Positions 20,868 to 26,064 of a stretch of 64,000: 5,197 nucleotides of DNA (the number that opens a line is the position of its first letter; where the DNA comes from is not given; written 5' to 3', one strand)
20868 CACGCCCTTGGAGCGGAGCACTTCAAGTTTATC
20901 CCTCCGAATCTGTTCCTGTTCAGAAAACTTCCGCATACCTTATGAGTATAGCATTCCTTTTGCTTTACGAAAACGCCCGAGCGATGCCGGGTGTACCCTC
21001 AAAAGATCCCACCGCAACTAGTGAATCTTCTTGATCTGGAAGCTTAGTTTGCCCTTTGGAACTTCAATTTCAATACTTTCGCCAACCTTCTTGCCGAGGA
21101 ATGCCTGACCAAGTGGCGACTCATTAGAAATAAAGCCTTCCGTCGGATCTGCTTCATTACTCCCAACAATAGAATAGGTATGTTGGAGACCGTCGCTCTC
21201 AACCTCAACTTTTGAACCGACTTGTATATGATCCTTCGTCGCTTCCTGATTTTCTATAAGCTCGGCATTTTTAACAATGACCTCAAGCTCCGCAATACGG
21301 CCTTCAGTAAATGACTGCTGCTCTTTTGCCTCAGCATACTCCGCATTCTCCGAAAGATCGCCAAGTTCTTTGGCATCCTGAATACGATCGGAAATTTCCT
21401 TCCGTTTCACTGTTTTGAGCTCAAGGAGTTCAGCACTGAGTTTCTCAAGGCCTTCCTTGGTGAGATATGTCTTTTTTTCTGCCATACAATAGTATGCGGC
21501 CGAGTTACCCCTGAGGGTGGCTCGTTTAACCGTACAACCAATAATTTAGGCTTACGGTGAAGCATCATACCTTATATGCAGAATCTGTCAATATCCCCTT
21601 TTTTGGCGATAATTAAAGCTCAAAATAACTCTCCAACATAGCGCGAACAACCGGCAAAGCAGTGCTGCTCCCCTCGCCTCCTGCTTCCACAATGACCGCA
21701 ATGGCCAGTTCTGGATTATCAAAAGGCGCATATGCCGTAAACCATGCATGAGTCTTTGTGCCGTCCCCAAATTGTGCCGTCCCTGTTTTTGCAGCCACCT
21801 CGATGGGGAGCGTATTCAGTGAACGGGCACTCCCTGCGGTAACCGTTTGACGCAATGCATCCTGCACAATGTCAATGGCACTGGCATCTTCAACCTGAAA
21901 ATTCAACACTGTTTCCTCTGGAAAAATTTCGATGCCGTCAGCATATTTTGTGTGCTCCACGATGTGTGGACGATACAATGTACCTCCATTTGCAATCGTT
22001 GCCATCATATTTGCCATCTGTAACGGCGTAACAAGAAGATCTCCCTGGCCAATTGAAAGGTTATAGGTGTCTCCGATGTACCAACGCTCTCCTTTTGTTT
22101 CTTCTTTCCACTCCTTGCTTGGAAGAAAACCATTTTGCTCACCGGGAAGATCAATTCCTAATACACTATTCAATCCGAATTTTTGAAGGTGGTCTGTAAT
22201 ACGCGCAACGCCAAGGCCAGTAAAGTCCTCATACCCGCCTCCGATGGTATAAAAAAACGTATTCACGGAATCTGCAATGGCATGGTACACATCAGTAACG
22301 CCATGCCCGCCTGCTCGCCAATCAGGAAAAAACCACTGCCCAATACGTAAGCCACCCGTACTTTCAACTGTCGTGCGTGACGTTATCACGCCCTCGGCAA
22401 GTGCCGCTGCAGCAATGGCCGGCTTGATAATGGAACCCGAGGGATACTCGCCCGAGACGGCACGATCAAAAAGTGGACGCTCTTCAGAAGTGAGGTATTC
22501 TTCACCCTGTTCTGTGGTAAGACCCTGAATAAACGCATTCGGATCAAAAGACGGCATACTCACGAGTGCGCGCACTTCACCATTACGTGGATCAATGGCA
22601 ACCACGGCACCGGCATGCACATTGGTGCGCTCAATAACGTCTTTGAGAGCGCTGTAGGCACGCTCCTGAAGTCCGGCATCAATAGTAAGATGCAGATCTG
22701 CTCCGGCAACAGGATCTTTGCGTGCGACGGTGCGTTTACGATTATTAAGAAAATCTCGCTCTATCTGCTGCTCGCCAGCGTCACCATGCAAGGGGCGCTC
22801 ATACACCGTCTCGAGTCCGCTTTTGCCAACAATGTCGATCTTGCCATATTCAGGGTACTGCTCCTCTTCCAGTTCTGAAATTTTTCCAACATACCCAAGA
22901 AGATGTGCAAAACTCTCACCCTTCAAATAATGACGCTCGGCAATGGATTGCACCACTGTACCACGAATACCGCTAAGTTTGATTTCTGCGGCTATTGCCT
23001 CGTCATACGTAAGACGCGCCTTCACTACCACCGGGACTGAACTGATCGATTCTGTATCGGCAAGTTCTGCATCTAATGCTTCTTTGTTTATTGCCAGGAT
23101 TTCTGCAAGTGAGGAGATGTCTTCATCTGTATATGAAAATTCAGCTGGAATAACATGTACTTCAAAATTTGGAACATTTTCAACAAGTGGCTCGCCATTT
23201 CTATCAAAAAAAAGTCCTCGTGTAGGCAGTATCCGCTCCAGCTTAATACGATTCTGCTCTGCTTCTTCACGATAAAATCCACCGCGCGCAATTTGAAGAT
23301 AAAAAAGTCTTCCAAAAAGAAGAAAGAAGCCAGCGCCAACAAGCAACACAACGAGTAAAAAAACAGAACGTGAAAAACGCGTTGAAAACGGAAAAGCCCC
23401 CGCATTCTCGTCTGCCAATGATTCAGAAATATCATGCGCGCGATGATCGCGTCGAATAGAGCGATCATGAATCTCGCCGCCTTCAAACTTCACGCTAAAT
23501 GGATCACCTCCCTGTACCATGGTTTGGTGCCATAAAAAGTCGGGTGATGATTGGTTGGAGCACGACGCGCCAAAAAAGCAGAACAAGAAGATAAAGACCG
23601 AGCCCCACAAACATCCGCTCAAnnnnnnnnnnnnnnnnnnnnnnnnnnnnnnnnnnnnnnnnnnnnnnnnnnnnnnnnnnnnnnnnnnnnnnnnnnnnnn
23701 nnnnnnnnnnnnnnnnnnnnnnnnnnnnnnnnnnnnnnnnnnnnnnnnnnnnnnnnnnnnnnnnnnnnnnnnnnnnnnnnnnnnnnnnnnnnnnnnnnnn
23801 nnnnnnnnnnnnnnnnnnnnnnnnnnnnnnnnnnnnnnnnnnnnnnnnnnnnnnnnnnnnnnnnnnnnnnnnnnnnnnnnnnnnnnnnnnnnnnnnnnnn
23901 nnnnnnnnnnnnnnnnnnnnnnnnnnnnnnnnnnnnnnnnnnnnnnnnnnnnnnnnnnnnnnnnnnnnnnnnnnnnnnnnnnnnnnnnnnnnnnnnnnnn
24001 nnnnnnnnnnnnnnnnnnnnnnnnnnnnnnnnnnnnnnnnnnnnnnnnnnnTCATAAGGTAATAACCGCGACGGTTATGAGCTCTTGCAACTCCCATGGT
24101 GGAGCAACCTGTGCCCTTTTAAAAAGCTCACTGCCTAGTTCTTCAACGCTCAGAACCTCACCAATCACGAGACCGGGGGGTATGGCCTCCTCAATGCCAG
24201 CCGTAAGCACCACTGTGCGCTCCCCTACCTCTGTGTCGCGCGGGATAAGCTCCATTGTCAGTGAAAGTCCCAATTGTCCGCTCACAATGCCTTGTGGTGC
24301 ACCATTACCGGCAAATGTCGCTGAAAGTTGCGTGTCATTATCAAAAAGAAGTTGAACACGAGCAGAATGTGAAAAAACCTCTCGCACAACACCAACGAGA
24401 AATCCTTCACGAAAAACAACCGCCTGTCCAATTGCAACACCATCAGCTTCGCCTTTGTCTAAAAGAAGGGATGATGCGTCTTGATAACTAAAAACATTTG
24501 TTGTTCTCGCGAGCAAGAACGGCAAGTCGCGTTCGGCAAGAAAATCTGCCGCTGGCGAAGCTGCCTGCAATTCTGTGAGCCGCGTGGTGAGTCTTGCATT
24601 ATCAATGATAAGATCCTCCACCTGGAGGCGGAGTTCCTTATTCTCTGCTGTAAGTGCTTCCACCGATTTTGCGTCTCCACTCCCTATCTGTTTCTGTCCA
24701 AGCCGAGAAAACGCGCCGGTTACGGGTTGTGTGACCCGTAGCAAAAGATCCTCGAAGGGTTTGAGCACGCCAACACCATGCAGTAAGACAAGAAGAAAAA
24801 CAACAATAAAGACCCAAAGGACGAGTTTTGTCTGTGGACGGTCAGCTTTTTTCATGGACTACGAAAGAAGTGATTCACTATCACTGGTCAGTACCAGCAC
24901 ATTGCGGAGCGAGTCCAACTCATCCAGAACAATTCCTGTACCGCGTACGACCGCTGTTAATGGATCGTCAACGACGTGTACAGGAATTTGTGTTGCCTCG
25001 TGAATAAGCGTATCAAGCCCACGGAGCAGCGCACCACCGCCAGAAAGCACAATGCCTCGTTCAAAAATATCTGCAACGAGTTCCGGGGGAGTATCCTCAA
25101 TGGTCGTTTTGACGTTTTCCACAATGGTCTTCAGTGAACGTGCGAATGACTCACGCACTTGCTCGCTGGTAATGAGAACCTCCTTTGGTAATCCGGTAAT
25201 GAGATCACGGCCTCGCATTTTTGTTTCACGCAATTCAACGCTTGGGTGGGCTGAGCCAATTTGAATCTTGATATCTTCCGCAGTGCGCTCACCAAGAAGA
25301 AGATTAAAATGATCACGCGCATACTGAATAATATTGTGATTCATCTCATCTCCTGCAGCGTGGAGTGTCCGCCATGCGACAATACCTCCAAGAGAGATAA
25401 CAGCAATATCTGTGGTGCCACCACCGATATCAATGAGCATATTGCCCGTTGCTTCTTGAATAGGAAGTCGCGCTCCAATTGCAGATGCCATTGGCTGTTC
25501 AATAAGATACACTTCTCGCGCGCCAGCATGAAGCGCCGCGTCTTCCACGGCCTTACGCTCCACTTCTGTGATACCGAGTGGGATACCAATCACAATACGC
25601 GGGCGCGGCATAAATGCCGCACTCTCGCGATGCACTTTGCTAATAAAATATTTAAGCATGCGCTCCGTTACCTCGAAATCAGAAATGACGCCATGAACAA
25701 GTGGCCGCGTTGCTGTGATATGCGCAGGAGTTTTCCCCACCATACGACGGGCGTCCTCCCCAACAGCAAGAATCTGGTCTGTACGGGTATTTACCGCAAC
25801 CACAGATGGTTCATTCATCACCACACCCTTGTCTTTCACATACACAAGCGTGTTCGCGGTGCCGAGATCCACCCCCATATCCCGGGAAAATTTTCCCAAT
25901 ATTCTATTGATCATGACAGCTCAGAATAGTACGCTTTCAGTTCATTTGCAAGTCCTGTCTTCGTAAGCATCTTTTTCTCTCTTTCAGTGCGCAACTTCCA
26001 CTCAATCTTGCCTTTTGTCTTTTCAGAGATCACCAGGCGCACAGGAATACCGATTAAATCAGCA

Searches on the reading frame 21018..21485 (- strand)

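Call 6: search_protein_families(library=pfam, proteins=[window:21018-21485:-], max_evalue=0.001)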
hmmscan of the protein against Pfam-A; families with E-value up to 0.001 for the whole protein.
window:21018-21485:- (155 aa): 2 families
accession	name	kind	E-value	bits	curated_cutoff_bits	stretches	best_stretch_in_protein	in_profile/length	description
PF03449.20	GreA_GreB_N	-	5.6e-26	91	24.5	1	7-75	2-70/71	Transcription elongation factor, N-terminal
PF01272.25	GreA_GreB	-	1.4e-24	86.3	26.9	1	83-155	2-76/77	Transcription elongation factor, GreA/GreB, C-term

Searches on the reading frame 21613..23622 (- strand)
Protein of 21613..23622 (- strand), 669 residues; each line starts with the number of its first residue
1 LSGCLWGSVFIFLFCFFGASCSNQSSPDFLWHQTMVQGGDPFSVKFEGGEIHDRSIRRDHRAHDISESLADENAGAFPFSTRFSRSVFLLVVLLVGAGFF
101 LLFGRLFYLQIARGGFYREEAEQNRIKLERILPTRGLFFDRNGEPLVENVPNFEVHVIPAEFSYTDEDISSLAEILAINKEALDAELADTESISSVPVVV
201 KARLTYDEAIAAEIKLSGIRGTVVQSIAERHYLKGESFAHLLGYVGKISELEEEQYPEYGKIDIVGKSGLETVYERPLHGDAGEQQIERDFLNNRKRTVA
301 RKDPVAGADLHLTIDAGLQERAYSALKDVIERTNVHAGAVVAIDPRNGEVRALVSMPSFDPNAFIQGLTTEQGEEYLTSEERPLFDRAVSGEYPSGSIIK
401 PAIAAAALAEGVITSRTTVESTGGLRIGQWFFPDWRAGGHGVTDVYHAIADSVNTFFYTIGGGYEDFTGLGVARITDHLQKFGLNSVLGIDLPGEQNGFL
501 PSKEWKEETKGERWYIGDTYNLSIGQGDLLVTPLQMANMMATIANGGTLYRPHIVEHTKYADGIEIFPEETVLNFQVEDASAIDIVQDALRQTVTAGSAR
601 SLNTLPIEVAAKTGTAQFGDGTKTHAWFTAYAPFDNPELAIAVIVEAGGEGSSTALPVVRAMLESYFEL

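Call 6: search_protein_families(library=pfam, proteins=[window:21613-23622:-], max_evalue=0.001)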
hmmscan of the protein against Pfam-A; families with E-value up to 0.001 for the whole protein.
window:21613-23622:- (669 aa): 2 families
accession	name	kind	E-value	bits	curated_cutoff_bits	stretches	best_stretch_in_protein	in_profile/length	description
PF00905.27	Transpeptidase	-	2e-62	211.5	22.1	1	338-663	1-298/299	Penicillin binding protein transpeptidase domain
PF03717.20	PBP_dimer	-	1.3e-34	120.6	24.4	1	131-298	2-178/180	Penicillin-binding Protein dimerisation domain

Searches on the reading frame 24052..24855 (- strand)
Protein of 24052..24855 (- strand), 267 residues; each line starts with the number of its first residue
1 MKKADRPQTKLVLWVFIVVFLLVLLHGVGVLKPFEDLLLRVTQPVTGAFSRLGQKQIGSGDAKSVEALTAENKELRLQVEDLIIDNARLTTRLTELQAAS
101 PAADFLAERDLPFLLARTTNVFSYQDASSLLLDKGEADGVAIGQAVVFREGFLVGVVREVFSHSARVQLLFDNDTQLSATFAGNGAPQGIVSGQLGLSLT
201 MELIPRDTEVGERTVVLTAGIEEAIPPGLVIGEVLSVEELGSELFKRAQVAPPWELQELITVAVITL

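Call 6: search_protein_families(library=pfam, proteins=[window:24052-24855:-], max_evalue=0.001)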
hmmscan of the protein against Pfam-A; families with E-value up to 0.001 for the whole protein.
window:24052-24855:- (267 aa): 1 family
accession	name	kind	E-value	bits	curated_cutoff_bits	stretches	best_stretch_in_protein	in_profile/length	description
PF04085.20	MreC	-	6.8e-30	104.2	28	1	128-266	11-147/147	Rod shape-determining protein MreC, barrel core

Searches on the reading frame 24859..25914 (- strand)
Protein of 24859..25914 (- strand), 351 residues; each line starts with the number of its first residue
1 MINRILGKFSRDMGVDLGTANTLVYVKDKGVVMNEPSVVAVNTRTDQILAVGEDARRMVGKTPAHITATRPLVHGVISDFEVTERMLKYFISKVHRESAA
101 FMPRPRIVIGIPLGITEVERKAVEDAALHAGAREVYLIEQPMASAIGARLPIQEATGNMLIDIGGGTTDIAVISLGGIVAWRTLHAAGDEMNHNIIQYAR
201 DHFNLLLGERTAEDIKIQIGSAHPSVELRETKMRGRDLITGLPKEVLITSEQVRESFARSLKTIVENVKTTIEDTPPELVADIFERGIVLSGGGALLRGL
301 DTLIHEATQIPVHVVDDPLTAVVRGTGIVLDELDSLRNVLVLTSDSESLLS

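Call 6: search_protein_families(library=pfam, proteins=[window:24859-25914:-], max_evalue=0.001)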
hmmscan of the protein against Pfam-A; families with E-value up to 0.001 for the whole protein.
window:24859-25914:- (351 aa): 5 families
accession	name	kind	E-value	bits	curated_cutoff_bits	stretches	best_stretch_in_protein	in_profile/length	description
PF06723.19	MreB_Mbl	-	3.3e-141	470.3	27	1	11-336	2-325/327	MreB/Mbl protein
PF14450.12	FtsA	-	6.6e-12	46.3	31.8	1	159-315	1-110/127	Cell division protein FtsA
PF00022.25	Actin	-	1.2e-08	34.5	27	1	16-201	10-189/410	Actin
PF00012.26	HSP70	-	1.6e-08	33.7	20.6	1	92-204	119-239/599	Hsp70 protein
PF11104.14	PilM_2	-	4.3e-06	26.3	27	0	288-316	278-306/340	Type IV pilus assembly protein PilM;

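Call 14: search_protein_families(library=ncbifam, proteins=[window:24859-25914:-], max_evalue=0.00001)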
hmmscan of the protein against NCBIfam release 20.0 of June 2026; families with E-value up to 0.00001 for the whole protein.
window:24859-25914:- (351 aa): 17 families
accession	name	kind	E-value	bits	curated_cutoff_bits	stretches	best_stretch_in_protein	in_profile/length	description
NF010539.0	PRK13927.1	subfamily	1.3e-147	491.1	293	1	7-340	3-336/339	rod shape-determining protein MreB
TIGR00904.1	mreB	subfamily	1.2e-140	468.3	365.75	1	9-337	1-333/334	MreB/Mrl family cell shape determining protein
NF010540.1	PRK13929.1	exception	4e-123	410.7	515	1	10-338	4-332/334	rod-share determining protein MreBH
NF053558.1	BeeR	equivalog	2.9e-19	69.3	530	1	13-305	3-305/349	BeeR family actin-like protein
NF040964.1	MamK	subfamily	8.3e-19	67.8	400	1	13-326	3-315/335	MamK family actin-like protein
TIGR01174.1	ftsA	equivalog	2.8e-16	59.6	175.85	1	123-315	163-345/371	cell division protein FtsA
NF009947.0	PRK13411.1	equivalog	1.1e-10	40.3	1002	1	92-204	119-239/662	molecular chaperone DnaK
TIGR01991.1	HscA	equivalog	1.4e-10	40.4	708.55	1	74-294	102-323/600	Fe-S protein assembly chaperone HscA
NF003520.0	PRK05183.1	subfamily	1.4e-10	40.3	620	1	74-305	122-354/621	Fe-S protein assembly chaperone HscA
NF011660.0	PRK15080.1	equivalog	1.1e-09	37.9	182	0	74-182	66-167/277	ethanolamine utilization protein EutJ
TIGR02350.1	prok_dnaK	equivalog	2.9e-09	35.9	822.55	1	107-204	133-236/596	molecular chaperone DnaK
NF001413.0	PRK00290.1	equivalog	1e-08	34.1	648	1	107-204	136-237/625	molecular chaperone DnaK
NF009946.0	PRK13410.1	equivalog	8.4e-08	30.9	1019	1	91-179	120-210/669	molecular chaperone DnaK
TIGR02529.1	EutJ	subfamily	1.8e-07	30.9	152.1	1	73-180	32-132/239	ethanolamine utilization protein EutJ family protein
TIGR01175.1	pilM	subfamily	5.7e-07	28.9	133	1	146-324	176-321/348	type IV pilus assembly protein PilM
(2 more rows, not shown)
